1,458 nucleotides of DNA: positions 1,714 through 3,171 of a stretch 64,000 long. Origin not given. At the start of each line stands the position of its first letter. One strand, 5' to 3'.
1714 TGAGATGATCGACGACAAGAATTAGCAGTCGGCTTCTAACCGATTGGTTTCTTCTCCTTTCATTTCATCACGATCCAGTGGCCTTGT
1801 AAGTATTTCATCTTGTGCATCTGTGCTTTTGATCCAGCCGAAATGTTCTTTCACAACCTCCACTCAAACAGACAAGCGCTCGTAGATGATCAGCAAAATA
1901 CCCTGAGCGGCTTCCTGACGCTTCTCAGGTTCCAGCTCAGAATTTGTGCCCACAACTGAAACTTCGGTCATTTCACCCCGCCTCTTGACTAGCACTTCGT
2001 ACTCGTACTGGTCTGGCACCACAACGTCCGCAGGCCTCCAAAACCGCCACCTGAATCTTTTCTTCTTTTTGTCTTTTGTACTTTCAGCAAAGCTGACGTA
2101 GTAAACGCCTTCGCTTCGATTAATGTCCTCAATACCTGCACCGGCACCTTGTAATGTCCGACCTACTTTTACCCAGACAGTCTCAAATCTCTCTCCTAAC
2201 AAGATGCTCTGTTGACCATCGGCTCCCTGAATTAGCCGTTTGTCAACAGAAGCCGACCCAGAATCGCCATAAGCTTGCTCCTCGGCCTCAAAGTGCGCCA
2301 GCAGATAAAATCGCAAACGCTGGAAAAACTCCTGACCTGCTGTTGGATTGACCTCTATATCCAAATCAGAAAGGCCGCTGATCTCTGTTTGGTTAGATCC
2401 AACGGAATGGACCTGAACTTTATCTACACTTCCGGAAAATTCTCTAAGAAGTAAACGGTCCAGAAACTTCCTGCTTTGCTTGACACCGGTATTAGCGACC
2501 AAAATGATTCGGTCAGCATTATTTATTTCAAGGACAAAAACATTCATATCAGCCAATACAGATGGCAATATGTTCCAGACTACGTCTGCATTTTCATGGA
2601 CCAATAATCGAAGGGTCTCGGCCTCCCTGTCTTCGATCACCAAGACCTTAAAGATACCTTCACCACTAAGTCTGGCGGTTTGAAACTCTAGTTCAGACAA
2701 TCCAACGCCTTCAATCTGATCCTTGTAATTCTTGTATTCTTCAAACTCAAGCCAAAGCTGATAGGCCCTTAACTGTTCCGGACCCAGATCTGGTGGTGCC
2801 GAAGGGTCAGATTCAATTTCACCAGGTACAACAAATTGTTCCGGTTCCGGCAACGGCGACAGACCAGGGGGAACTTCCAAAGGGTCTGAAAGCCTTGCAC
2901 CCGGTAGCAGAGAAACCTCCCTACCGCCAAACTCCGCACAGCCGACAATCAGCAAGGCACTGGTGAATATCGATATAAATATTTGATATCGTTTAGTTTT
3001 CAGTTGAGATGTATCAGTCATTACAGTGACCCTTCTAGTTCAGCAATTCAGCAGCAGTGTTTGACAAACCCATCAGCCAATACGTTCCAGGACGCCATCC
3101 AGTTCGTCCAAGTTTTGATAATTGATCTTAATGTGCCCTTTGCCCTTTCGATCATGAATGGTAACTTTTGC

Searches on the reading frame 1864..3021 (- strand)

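Call 66: search_protein_families(library=pfam, proteins=[window:1864-3021:-], max_evalue=0.001)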
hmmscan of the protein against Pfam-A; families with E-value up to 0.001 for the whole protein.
window:1864-3021:- (385 aa): 1 family
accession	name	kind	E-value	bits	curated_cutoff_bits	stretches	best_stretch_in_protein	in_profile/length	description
PF06804.17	Lipoprotein_18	-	1.8e-11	44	25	1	239-361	189-304/323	NlpB/DapX lipoprotein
